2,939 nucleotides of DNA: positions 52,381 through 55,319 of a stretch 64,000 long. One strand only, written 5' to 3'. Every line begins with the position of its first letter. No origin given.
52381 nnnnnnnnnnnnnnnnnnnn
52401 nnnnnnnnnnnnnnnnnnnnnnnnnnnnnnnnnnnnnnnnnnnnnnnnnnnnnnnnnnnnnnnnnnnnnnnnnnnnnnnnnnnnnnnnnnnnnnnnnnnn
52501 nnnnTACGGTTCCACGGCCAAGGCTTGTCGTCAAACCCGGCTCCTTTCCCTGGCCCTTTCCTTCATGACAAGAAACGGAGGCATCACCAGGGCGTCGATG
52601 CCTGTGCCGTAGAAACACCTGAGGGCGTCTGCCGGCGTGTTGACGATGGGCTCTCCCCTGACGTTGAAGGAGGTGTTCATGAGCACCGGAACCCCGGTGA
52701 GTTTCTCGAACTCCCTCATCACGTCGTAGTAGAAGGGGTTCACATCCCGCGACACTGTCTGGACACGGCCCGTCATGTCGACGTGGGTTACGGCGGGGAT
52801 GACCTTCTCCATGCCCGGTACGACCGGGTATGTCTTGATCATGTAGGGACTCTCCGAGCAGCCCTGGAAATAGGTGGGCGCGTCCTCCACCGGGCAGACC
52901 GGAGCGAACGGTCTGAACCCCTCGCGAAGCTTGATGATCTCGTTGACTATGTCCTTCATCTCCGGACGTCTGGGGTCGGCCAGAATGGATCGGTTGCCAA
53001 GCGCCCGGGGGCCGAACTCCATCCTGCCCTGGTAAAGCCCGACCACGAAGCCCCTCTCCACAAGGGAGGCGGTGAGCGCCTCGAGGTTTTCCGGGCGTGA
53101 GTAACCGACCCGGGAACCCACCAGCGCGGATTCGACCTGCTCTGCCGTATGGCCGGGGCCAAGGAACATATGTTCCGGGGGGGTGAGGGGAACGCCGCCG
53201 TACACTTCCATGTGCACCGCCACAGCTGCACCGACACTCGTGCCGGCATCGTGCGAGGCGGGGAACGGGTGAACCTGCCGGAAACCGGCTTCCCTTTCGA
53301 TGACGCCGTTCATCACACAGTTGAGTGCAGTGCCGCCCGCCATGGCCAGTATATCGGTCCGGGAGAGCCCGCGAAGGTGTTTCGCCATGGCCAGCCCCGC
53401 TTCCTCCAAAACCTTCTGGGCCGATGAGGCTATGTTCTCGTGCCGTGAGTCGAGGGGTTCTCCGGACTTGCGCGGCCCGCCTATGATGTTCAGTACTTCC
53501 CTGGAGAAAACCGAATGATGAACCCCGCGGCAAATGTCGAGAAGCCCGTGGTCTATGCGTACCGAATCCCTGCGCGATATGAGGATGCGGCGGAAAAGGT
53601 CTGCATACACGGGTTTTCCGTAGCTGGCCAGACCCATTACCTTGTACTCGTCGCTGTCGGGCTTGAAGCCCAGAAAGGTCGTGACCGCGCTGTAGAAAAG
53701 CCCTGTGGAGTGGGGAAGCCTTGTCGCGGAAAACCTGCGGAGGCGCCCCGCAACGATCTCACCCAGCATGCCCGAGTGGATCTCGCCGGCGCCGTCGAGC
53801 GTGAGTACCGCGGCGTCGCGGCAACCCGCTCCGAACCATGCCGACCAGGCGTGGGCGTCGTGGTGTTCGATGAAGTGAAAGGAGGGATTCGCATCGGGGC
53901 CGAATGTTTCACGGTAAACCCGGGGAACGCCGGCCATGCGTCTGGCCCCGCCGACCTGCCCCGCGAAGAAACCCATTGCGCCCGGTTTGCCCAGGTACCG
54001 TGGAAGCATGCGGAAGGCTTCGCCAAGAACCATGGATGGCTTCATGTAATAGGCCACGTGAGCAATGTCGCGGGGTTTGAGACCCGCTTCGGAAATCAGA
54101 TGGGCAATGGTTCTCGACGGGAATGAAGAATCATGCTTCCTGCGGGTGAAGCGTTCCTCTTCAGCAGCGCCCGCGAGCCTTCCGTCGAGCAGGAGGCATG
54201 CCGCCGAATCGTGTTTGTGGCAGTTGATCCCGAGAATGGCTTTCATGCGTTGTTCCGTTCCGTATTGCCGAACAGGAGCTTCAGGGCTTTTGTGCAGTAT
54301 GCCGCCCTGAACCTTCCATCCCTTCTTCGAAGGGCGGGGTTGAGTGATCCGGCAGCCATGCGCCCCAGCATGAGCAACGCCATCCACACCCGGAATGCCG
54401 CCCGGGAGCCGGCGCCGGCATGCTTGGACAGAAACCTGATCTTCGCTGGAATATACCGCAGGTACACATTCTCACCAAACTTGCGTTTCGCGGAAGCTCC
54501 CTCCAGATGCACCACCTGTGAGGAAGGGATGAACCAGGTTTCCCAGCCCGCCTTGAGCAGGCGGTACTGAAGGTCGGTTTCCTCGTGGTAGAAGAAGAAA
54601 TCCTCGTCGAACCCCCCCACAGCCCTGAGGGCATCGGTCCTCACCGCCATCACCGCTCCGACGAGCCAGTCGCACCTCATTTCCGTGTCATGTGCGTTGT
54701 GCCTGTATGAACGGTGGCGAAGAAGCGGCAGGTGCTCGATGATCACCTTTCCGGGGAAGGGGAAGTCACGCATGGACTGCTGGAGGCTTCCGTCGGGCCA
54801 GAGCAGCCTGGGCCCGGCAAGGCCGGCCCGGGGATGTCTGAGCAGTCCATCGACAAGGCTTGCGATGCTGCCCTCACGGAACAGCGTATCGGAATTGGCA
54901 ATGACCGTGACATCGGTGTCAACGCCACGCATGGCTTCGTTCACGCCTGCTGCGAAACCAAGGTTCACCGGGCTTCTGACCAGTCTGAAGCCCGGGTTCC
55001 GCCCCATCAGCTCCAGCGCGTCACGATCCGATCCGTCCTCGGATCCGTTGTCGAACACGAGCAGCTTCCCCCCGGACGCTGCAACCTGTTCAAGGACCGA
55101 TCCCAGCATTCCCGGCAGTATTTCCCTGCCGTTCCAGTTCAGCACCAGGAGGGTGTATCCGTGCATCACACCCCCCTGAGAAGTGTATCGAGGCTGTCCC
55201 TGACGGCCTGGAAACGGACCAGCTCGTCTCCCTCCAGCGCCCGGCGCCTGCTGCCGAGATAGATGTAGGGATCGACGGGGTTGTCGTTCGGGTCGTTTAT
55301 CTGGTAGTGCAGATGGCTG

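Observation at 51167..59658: Sigma-54-flanked envelope-modification locus: M23 lipoprotein, GT2, NodU-like carbamoyltransferase and a pseudo-receiver bEBP, divergent from NtrC-like and REC-GAF-HD-GYP regulators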

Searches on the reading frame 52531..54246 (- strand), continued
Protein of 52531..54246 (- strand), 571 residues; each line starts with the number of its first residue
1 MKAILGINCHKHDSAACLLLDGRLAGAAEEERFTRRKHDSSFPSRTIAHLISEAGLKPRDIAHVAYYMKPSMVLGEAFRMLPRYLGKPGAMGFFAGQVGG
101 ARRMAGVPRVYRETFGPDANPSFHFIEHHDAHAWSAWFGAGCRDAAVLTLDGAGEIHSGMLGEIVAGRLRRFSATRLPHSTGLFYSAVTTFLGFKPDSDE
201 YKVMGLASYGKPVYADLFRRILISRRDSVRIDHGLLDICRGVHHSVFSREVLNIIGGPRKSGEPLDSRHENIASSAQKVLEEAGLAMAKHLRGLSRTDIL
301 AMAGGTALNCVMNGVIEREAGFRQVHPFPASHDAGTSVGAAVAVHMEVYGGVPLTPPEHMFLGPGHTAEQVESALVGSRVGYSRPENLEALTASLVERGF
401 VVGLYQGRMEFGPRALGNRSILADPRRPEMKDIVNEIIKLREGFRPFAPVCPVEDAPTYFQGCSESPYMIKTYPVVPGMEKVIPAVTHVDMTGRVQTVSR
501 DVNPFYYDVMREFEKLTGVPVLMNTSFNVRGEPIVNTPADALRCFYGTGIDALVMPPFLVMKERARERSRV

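Call 16: search_solved_structures(query=window:52531-54246:-, max_evalue=0.001, show_alignments=1)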
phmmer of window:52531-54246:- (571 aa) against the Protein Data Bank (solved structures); distinct sequences matched with E-value up to 0.001: 12.
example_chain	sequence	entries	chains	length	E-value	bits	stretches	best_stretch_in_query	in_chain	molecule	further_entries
7xb6_A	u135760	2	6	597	1e-91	311.3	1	11-562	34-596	Carbamoyltransferase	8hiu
9s2t_A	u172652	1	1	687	5.5e-87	295.6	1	9-562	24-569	Decarbamoylnovobiocin carbamoyltransferase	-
7vzq_A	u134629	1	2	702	3.3e-85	289.8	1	11-561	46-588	GdmN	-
7vyj_A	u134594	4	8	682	4.6e-85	289.3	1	11-561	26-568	GdmN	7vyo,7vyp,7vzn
7vx0_A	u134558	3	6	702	5.1e-85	289.1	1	11-561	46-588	GdmN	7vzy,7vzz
7vzu_A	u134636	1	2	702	1.6e-84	287.5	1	11-561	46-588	GdmN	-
3ver_A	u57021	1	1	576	1.4e-77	264.6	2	269-563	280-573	O-carbamoyltransferase TobZ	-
3vf4_A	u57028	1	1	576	3.9e-77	263.1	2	269-563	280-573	O-carbamoyltransferase TobZ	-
3vf2_A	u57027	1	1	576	4.8e-77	262.8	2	269-563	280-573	O-carbamoyltransferase TobZ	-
3vex_A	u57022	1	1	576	6.8e-77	262.3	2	269-563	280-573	O-carbamoyltransferase TobZ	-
3ven_A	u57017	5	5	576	1.1e-76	261.7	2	269-563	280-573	O-carbamoyltransferase TobZ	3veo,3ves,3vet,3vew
3vez_A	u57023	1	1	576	1.1e-76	261.7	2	269-563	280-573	O-carbamoyltransferase TobZ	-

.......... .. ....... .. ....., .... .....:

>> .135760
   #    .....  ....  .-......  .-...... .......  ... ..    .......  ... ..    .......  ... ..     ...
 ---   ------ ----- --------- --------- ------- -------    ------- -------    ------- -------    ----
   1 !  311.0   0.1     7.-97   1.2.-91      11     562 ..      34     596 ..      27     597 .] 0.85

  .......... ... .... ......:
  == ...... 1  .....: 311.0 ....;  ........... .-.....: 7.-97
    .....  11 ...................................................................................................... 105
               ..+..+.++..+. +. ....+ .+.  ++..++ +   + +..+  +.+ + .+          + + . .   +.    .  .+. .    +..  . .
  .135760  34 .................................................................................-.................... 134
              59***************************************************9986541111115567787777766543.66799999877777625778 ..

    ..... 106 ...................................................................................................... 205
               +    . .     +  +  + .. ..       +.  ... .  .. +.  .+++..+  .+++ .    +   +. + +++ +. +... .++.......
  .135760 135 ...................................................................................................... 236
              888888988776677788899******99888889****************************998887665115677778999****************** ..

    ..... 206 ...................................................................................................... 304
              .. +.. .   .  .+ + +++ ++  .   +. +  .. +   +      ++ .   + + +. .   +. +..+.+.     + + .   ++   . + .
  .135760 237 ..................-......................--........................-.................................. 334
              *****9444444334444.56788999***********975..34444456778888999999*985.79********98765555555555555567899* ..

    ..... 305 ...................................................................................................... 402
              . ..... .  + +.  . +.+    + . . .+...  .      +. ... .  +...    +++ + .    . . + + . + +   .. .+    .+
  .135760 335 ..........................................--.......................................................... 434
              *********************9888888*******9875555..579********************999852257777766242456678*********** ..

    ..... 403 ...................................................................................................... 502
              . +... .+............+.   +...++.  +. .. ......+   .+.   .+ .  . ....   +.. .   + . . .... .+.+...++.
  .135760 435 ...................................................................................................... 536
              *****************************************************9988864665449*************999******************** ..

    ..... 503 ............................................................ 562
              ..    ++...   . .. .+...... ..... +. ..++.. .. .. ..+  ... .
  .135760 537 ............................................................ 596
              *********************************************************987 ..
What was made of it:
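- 52531..54246 (-): Class III (NodU/CmcH/TobZ/GdmN-type) O-carbamoyltransferase with a Kae1-like N-domain and a YrdC-like C-domain. Facultative member of the block. PDB hits 7xb6 1e-91, NovN, GdmN and TobZ (call 16).
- On Class III O-carbamoyltransferase (NodU/CmcH/TobZ/GdmN): PDB hits are only class III enzymes (call 16). Correspondence is by position in the HMMER alignment (call 16) and by motif, not by structure.
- Closest known: Class III O-carbamoyltransferases. Same: Best PDB hits are in this class, E=1e-77 to 1e-91 (call 16).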

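Call 17: search_protein_families(library=ncbifam, proteins=[window:52531-54246:-], max_evalue=0.001)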
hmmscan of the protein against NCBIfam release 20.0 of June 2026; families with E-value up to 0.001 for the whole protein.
window:52531-54246:- (571 aa): 1 family
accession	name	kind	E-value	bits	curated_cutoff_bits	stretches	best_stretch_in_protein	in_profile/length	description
NF041651.1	nodul_NodU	equivalog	9.7e-44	150.1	1000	1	280-538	286-533/556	nodulation protein NodU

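Call 27: find_related_loci(query=A4, collection=genome_contigs, flank=10000)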
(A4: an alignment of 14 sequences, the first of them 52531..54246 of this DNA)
Query A4 (571 aa) in genome_contigs; peptide patterns used: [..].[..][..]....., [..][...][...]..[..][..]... (x = any residue, [..] = any of these).
600 stretches matched a pattern (row limit reached: there are more); 595 encode a relative of the query (tblastn E <= 1e-3); the best 80 are kept; 80 distinct loci.
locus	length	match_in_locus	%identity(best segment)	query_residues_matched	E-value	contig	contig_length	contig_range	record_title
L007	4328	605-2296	60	1-563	0e+0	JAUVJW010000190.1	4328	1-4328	MAG: Candidatus Fermentibacteraceae bacterium isolate CSMAG_464 CSMAG_464_k127_811532_length_4328_cov_19.0000, whole gen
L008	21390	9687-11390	61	1-567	0e+0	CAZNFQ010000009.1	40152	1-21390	MAG TPA_asm: uncultured bacterium isolate binchicken_co42_201 genome assembly, contig: NODE_819_length_40152_cov_9.65950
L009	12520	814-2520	54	1-569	0e+0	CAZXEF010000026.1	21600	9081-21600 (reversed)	MAG TPA_asm: uncultured bacterium isolate binchicken_co129_934 genome assembly, contig: NODE_6857_length_21600_cov_5.317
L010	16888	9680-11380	54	1-567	0e+0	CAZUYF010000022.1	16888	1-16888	MAG TPA_asm: uncultured bacterium isolate SRP155585_co1_159 genome assembly, contig: NODE_1555_length_16888_cov_10.76058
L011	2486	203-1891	53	1-563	0e+0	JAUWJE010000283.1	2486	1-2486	MAG: Candidatus Fermentibacteria bacterium isolate CSMAG_2312 CSMAG_2312_k127_5113407_length_2486_cov_8.0000, whole geno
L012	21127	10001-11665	53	1-555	0e+0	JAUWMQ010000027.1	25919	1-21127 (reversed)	MAG: Candidatus Aegiribacteria sp. isolate CSMAG_2402 CSMAG_2402_k141_35872_length_25919_cov_8.9926, whole genome shotgu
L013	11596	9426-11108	40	4-563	2e-135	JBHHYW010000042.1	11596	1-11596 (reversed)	MAG: Candidatus Scalindua sp. isolate Maj_2_bin.27 NODE_3121_length_11596_cov_10.768564, whole genome shotgun sequence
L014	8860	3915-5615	43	1-562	1e-133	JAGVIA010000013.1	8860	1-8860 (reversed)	MAG: archaeon isolate DeMMO2_7 c_000000082809, whole genome shotgun sequence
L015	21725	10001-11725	41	4-562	1e-130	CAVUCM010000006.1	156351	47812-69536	MAG: uncultured Acidobacteriota bacterium isolate MFD01716.bin.3.307 genome assembly, contig: contig_15285, whole genome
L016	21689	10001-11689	42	1-562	3e-130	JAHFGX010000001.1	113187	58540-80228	MAG: Candidatus Omnitrophota bacterium isolate nzgw325 NODE_235_length_113188_cov_8.441658, whole genome shotgun sequenc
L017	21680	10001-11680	40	4-562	5e-129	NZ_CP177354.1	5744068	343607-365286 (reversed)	Pokkaliibacter plantistimulans strain L1E11 chromosome, complete genome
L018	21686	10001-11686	42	4-560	5e-128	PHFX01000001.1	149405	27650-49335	MAG: Candidatus Brocadia sp. WS118 scaffold_0, whole genome shotgun sequence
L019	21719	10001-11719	42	5-562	5e-128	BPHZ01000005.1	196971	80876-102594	MAG: Herpetosiphonaceae bacterium KatS3mg057 DNA, contig_16725, whole genome shotgun sequence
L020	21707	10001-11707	39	4-571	2e-127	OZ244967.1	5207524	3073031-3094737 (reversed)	MAG: Granulosicoccaceae bacterium isolate 69fe04f5-5af2-44a6-ae30-c983e8064af8 genome assembly, chromosome: 1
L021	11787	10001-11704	43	5-563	8e-127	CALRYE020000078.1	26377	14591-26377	MAG: Janthinobacterium lividum isolate JJ-M6D1-105-6-mx-bin648 genome assembly, contig: JJ-M6D1-105-C321, whole genome s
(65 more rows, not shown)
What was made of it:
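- Closest known: Class III O-carbamoyltransferases. Different: This one belongs to a very widespread uncharacterised ~570-aa clade (37-45% identity in many phyla, call 27).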

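Call 40: search_protein_families(library=pfam, proteins=[L003:11701-12120:+, L002:11718-12140:+], max_evalue=10)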
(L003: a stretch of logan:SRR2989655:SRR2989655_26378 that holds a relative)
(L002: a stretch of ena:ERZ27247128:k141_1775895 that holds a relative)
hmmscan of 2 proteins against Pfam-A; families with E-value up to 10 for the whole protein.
L003:11701-12120:+ (140 aa): 3 families
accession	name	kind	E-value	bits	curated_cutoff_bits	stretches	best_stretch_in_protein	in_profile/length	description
PF00072.30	Response_reg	-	8.6e-10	39.2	30.2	1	11-120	2-111/111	Response regulator receiver domain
PF06490.17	FleQ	-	0.023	15.5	22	1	10-85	2-75/108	Flagellar regulatory protein FleQ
PF02310.24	B12-binding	-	0.037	14.3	32.1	1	27-110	31-113/121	B12 binding domain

L002:11718-12140:+ (141 aa): 1 family
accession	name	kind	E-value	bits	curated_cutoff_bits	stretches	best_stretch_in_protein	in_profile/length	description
PF00072.30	Response_reg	-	1.8e-05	25.3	30.2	1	10-119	1-110/111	Response regulator receiver domain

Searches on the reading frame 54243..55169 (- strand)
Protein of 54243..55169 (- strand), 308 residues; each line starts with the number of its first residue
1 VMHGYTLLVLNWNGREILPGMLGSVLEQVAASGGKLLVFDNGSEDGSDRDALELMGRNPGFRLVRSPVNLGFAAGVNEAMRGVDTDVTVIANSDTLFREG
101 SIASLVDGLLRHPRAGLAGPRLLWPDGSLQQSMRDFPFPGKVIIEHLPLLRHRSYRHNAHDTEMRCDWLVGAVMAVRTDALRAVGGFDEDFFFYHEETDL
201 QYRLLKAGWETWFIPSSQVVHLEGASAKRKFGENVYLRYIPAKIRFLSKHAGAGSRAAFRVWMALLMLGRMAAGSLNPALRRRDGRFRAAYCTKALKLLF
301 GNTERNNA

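Call 5: search_protein_families(library=pfam, proteins=[window:54243-55169:-], max_evalue=0.01)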
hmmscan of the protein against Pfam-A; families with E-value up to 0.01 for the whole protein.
window:54243-55169:- (308 aa): 6 families
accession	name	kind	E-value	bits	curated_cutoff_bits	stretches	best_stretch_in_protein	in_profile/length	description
PF13641.12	Glyco_tranf_2_3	-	5.8e-14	53.1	27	1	4-226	2-216/230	Glycosyltransferase like family 2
PF00535.33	Glycos_transf_2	-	6.8e-14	52.6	23.3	1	9-137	4-131/168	Glycosyl transferase family 2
PF13632.12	Glyco_trans_2_3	-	2.4e-08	34.4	27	1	91-224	5-125/198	Glycosyl transferase family group 2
PF02709.20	Glyco_transf_7C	-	0.00033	20.7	23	1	158-216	8-67/78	N-terminal domain of galactosyltransferase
PF13506.12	Glyco_transf_21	-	0.0041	17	21.7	0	78-188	24-121/174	Glycosyl transferase family 21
PF13712.12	Glyco_tranf_2_5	-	0.0088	16.2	27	0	72-192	41-156/210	Glycosyltransferase like family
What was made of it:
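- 54243..55169 (-): Soluble GT2 glycosyltransferase (308 aa). Facultative member of the block. Pfam Glycos_transf_2 and Glyco_tranf_2_3, about 6e-14 (call 5).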

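Call 17: search_protein_families(library=ncbifam, proteins=[window:54243-55169:-], max_evalue=0.001)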
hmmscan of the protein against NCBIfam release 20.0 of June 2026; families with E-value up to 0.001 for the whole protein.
window:54243-55169:- (308 aa): 4 families
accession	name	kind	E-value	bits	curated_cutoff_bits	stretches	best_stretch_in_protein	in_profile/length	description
TIGR03965.1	mycofact_glyco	equivalog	4.3e-15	55.5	280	2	167-274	227-331/467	mycofactocin biosynthesis glycosyltransferase MftF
NF041875.1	EPS_EpsD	equivalog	6.4e-09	35.6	370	1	16-263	12-247/325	exopolysaccharide biosynthesis glycosyltransferase EpsD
TIGR03937.1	PgaC_IcaA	equivalog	5.3e-07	28.9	422.3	1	6-116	48-157/407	poly-beta-1,6-N-acetyl-D-glucosamine synthase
TIGR01556.1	rhamnosyltran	subfamily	1.1e-06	28.1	200.55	1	31-232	19-211/281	rhamnosyltransferase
